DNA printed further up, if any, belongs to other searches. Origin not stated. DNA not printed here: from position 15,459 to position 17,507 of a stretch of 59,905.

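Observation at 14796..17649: Self-contained three-gene operon of unrecognisable helical proteins: best candidate for an undescribed system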

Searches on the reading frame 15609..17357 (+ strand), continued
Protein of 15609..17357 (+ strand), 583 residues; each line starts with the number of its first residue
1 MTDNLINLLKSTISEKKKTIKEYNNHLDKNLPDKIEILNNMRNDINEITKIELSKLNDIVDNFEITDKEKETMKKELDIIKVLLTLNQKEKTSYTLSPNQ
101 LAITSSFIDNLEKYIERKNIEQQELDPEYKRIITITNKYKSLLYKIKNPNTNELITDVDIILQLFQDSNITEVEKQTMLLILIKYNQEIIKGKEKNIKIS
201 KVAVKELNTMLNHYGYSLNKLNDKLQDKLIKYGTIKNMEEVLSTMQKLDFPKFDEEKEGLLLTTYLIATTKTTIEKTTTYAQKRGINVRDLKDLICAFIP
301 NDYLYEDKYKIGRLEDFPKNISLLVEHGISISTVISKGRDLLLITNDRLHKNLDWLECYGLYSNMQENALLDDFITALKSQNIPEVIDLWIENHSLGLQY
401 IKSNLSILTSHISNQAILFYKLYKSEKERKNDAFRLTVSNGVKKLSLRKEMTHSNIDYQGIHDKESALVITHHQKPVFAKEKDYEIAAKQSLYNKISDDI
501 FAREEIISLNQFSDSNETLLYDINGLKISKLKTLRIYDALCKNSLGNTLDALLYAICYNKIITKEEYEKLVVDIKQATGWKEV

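Call 34: find_homologous_proteins(query=A3, max_evalue=0.001)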
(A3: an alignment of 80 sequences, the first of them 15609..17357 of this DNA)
Query A3 (80 sequences) (583 aa, profile of the alignment): 214 proteins with E <= 0.001 among 8000 candidates; the best 120 are listed.
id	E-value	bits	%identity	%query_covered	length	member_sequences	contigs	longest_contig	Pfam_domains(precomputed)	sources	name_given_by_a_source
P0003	4.5e-120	420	77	100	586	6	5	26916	-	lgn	-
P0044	9.6e-120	419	75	100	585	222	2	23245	-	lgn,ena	-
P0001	3.9e-119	417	100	100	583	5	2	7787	-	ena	-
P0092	6.0e-119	416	59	99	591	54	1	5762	-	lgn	-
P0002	9.7e-119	416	77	100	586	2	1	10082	-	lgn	-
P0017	9.3e-117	409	75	100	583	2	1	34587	-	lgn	-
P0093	5.4e-116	407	59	99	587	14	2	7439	-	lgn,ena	-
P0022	8.0e-116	406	74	100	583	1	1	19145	-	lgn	-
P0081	2.7e-115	404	75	100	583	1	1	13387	-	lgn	-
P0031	2.9e-115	404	74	100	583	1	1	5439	-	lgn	-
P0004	3.7e-115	404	76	100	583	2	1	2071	-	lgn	-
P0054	3.9e-115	404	74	100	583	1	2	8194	-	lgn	-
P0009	4.5e-115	404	75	100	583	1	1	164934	-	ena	-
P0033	5.2e-115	403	74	100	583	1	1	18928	-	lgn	-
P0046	5.8e-115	403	76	100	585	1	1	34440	-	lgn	-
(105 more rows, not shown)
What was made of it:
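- Tried and rejected: A second homologue search with the distant alignment returned the same close set and was wasted (call 34).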

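Call 35: find_encoding_contigs(protein=P0268, flank=6000, max_places=3)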
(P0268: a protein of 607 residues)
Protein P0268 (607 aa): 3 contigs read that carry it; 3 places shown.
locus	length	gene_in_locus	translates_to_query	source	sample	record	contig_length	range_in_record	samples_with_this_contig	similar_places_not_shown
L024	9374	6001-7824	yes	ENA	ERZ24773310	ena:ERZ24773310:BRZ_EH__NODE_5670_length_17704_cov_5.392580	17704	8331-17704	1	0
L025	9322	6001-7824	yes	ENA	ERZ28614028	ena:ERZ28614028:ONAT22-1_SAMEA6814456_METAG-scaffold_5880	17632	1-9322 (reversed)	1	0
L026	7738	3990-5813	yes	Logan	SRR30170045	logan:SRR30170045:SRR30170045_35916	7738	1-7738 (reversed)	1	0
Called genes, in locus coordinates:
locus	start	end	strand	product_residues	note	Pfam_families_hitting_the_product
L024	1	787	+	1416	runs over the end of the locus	PF00270:DEAD, PF04851:ResIII, PF18766:SWI2_SNF2 (weak)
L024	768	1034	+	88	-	-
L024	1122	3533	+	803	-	-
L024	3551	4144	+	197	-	-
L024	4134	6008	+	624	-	-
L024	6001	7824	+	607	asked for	-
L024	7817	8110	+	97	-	-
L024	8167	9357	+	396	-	-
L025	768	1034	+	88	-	-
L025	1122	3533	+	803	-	-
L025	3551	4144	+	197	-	-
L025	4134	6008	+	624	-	-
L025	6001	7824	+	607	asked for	-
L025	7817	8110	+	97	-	-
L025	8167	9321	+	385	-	?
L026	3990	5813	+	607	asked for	-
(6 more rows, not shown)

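Call 37: find_encoding_contigs(protein=P0157, flank=8000, max_places=2)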
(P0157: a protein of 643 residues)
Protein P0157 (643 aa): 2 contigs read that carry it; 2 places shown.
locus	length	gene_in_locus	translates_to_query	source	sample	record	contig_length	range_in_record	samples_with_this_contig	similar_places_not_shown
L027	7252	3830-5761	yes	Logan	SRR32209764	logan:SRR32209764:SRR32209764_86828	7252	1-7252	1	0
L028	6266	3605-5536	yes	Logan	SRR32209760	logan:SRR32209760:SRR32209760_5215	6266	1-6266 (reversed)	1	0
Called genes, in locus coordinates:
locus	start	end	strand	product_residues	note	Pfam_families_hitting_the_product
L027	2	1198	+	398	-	?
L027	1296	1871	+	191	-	-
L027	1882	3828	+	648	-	-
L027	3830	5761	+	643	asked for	-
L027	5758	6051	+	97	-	-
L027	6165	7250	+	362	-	?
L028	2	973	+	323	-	?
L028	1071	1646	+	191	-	-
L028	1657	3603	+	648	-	-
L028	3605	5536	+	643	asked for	-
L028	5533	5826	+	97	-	-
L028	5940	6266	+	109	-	?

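Call 38: find_encoding_contigs(protein=P0185, flank=8000, max_places=2)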
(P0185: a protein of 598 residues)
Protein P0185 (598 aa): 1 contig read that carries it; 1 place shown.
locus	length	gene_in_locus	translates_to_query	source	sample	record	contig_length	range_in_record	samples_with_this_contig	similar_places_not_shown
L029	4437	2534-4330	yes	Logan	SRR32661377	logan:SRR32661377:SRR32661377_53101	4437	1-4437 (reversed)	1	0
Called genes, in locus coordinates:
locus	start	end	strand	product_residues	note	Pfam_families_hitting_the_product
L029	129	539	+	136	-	-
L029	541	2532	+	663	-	-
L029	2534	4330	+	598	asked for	-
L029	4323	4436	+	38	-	?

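Call 39: find_encoding_contigs(protein=P0225, flank=8000, max_places=2)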
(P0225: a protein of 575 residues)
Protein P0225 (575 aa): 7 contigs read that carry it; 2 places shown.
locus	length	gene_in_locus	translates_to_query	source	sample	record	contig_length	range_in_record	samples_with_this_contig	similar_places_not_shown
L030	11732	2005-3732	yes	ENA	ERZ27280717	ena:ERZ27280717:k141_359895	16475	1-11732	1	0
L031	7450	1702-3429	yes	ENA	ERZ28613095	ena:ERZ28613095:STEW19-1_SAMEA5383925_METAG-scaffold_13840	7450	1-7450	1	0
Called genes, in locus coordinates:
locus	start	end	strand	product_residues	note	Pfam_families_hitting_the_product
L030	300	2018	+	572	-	-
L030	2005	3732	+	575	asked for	-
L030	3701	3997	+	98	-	-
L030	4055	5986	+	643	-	PF00270:DEAD (weak), PF04851:ResIII, PF17757:UvrB_inter, PF27431:UvrB_3rd, PF00271:Helicase_C, PF12344:UvrB, PF02151:UVR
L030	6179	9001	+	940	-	PF00005:ABC_tran (faint), PF02463:SMC_N (faint), PF03193:RsgA_GTPase (faint), PF13191:AAA_16 (faint), PF13401:AAA_22 (faint), PF13555:AAA_29 (faint), PF17760:UvrA_inter, PF17755:UvrA_DNA-bind, +2 more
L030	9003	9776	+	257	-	PF01790:LGT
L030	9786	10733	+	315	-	PF10298:WhiA_N (weak), PF14527:LAGLIDADG_WhiA, PF02650:HTH_WhiA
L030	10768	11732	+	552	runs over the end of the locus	PF00485:PRK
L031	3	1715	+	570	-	?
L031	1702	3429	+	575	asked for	-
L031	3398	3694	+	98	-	-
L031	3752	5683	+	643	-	PF00270:DEAD (weak), PF04851:ResIII, PF17757:UvrB_inter, PF27431:UvrB_3rd, PF00271:Helicase_C, PF12344:UvrB, PF02151:UVR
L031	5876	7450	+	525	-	?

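Call 47: fold_search(model_id=the predicted structure, library=viral)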
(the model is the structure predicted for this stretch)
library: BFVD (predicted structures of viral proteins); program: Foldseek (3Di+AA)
matches with E <= 10: 96; with E <= 0.001: 0
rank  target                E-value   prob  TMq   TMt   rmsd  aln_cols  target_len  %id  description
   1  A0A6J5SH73            1.0e-01  0.18  0.12  0.10  23.1       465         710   10  Uncharacterized protein [uncultured Caudovirales phage]
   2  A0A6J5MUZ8            1.1e-01  0.14  0.10  0.09  26.0       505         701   14  Uncharacterized protein [uncultured Caudovirales phage]
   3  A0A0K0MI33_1          2.2e-01  0.11  0.09  0.06  20.2       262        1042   14  RNA-directed RNA polymerase L [Hunter Island virus]
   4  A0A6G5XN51            2.9e-01  0.11  0.12  0.06  25.9       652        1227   12  (no name in the UniProt tables at hand)
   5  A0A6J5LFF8            4.8e-01  0.08  0.13  0.09  29.4       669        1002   11  Uncharacterized protein [uncultured Caudovirales phage]
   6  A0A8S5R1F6            5.1e-01  0.13  0.14  0.11  28.4       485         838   12  Minor tail protein [Myoviridae sp. cteBs22]
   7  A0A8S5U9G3            6.9e-01  0.09  0.14  0.08  25.5       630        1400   12  Minor tail protein [Siphoviridae sp. ctKNZ79]
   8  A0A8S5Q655            7.5e-01  0.05  0.12  0.07  33.1       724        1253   11  Minor tail protein (Fragment) [Siphoviridae sp. ctShp28]
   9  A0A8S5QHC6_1          7.5e-01  0.04  0.10  0.08  30.8       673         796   13  Minor tail protein [Siphoviridae sp. cteHV32]
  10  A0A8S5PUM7            7.8e-01  0.10  0.14  0.11  29.4       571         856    9  Minor tail protein (Fragment) [Caudovirales sp. ctcLF7]
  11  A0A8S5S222            9.3e-01  0.03  0.08  0.05  39.5       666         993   14  Minor tail protein [Siphoviridae sp. ctCIv11]
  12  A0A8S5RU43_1          1.0e+00  0.06  0.12  0.07  34.6       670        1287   11  (no name in the UniProt tables at hand)
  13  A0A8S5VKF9            1.2e+00  0.02  0.09  0.07  30.1       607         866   10  (no name in the UniProt tables at hand)
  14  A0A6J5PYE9            1.2e+00  0.04  0.10  0.08  29.4       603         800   10  Uncharacterized protein [uncultured Caudovirales phage]
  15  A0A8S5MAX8            1.6e+00  0.02  0.08  0.05  37.5       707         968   12  Minor tail protein [Myoviridae sp. ctRPH1]
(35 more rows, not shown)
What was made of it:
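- Tried and rejected: Foldseek of ORF2 against viral structures (BFVD) found nothing (call 47).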

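Call 51: search_protein_families(library=pfam, proteins=[L017:4295-5974:+, L018:4365-5999:+, L024:4134-6005:+, L027:1882-3825:+, L030:300-2015:+, L024:3551-4141:+], max_evalue=0.1)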
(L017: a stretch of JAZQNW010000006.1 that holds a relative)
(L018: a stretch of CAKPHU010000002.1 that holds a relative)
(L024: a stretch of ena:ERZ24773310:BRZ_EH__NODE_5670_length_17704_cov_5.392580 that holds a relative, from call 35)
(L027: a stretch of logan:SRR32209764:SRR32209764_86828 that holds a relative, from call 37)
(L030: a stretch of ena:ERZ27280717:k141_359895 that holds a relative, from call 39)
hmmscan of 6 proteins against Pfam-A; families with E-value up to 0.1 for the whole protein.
L017:4295-5974:+ (560 aa): 0 families

L018:4365-5999:+ (545 aa): 0 families

L024:4134-6005:+ (624 aa): 2 families
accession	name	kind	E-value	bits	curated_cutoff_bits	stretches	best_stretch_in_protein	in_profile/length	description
PF05016.21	ParE_toxin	-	0.0014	19.6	23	1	471-525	24-72/89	ParE toxin of type II toxin-antitoxin system, parDE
PF07870.16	DUF1657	-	0.087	13.2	27.7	0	559-581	25-47/49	Protein of unknown function (DUF1657)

L027:1882-3825:+ (648 aa): 0 families

L030:300-2015:+ (572 aa): 0 families

L024:3551-4141:+ (197 aa): 2 families
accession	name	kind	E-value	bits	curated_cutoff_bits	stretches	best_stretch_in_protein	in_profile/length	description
PF22867.1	YoaL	-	0.031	14.8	27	1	19-36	2-19/52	Protein YoaL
PF02847.23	MA3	-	0.065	13.6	23.2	0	3-75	34-99/113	MA3 domain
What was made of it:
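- One long X protein gives a weak ParE_toxin hit (E 0.0014, call 51). The ParE signal is a single sub-threshold hit among seven long X proteins (call 51).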

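Call 62: search_protein_families(library=pfam, alignment_id=A3, max_evalue=10)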
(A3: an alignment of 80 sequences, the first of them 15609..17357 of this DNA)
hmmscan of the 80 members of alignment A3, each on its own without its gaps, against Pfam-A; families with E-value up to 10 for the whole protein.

A. member 1, window:15609-17357:+ (583 aa): 2 families
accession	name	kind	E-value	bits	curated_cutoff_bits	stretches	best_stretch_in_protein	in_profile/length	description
PF09155.15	DUF1940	-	0.035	14.6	25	1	420-504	15-99/143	Domain of unknown function (DUF1940)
PF14836.12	Ubiquitin_3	-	0.43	11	24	1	125-163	27-65/88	Ubiquitin-like domain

B. families by the number of members that match (of 80 scanned): 166 families (the first 25 are shown)
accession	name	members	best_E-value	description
PF03020.21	LEM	3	0.071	LEM domain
PF08418.15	Pol_alpha_B_N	2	0.00068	DNA polymerase alpha subunit B N-terminal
PF14261.11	DUF4351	2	0.0077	Domain of unknown function (DUF4351)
PF02671.26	PAH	2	0.017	Paired amphipathic helix repeat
PF05531.17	NPV_P10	2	0.019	Nucleopolyhedrovirus P10 protein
PF20667.3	Sec10_N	2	0.053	Exocyst complex component Sec10, N-terminal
PF07544.18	Med9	2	0.19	RNA polymerase II transcription mediator complex subunit 9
PF14712.11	Snapin_Pallidin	2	0.22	Snapin/Pallidin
PF16904.10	PurL_C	2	0.51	Phosphoribosylformylglycinamidine synthase II C-terminus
PF06103.16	DUF948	2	0.65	Bacterial protein of unknown function (DUF948)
PF10226.14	CCDC85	1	7.1e-06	CCDC85 family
PF00637.26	Clathrin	1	0.00042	Region in Clathrin and VPS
PF18262.7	PhetRS_B1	1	0.00052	Phe-tRNA synthetase beta subunit B1 domain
PF04760.21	IF2_N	1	0.0014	Translation initiation factor IF-2, N-terminal region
PF02603.21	Hpr_kinase_N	1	0.0015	HPr Serine kinase N terminus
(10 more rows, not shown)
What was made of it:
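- On mTERF (Pfam PF02536): 0 of 80 ORF2 relatives hit it (call 62).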

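Call 66: search_dna_similar(query=window:15609-17357:+, collection=phages, mode=protein, max_evalue=0.001, max_rows=10)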
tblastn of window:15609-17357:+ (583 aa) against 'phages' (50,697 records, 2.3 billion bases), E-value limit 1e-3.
No match.

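Call 67: search_dna_similar(query=window:15609-17357:+, collection=plasmids, mode=protein, max_evalue=0.001, max_rows=10)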
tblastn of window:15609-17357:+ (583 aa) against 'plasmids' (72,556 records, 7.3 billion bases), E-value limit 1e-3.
No match.

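Call 84: find_related_loci(query=A1, collection=viral_contigs, flank=8000)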
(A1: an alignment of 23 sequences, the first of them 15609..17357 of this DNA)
Query A1 (583 aa) in viral_contigs; peptide patterns used: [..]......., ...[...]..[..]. (x = any residue, [..] = any of these).
59 stretches matched a pattern, but none encodes a relative of the query by tblastn (E <= 1e-3).
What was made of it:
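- Tried and rejected: The scan with the close alignment found no relatives (call 84).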

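Call 85: search_protein_families(library=pfam, proteins=[P0175, P0253, P0254, P0208, P0191, P0247, P0157, P0145, P0154, P0180], max_evalue=0.01)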
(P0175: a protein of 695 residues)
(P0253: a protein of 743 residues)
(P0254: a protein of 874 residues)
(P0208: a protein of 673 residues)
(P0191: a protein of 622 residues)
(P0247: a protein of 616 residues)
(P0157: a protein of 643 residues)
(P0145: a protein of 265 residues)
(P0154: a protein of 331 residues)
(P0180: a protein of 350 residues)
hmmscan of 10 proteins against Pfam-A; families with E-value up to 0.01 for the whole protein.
P0175 (695 aa): 0 families

P0253 (743 aa): 0 families

P0254 (874 aa): 0 families

P0208 (673 aa): 0 families

P0191 (622 aa): 1 family
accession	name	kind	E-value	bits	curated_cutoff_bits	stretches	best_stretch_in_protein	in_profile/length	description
PF03580.19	Herpes_UL14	-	0.007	17.1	25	0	90-135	35-80/146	Herpesvirus UL14-like protein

P0247 (616 aa): 0 families

P0157 (643 aa): 0 families

P0145 (265 aa): 0 families

P0154 (331 aa): 0 families

P0180 (350 aa): 0 families

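Call 86: find_encoding_contigs(protein=P0254, flank=8000, max_places=2)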
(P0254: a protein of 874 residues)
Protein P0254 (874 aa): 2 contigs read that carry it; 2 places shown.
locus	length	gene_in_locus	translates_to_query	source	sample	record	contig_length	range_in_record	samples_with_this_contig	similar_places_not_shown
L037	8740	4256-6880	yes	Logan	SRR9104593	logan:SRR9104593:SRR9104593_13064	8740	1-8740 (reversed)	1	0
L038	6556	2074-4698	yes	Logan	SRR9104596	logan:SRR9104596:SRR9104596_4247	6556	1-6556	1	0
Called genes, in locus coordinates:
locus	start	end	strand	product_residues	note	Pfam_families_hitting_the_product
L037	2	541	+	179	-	?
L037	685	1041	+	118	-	PF13560:HTH_31, PF01381:HTH_3 (weak)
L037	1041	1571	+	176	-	-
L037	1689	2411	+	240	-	PF14386:DUF4417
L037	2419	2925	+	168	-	PF18809:PBECR1 (weak)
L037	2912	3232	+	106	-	-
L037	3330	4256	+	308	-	-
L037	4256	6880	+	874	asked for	-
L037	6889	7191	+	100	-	-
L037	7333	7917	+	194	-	PF05958:tRNA_U5-meth_tr (weak), PF05175:MTS, PF03602:Cons_hypoth95 (weak), PF03848:TehB (faint), PF06325:PrmA, PF13847:Methyltransf_31, PF13649:Methyltransf_25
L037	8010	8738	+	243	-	?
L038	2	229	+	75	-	?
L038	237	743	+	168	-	PF18809:PBECR1 (weak)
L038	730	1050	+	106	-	-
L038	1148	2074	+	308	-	-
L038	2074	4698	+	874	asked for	-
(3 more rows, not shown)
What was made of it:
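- One sits among XRE-HTH, DUF4417, PBECR1 and methyltransferase genes (L037, call 86).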

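Call 88: search_dna_similar(query=L037:4256-6877:+, collection=phages, mode=protein, max_evalue=0.001, max_rows=10)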
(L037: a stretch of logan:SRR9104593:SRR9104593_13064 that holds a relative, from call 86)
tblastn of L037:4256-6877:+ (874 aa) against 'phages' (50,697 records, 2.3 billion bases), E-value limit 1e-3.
No match.

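Call 89: search_dna_similar(query=L037:4256-6877:+, collection=plasmids, mode=protein, max_evalue=0.001, max_rows=10)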
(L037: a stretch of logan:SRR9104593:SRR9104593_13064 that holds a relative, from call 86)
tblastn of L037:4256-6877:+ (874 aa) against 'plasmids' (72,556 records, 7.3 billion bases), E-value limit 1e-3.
No match.
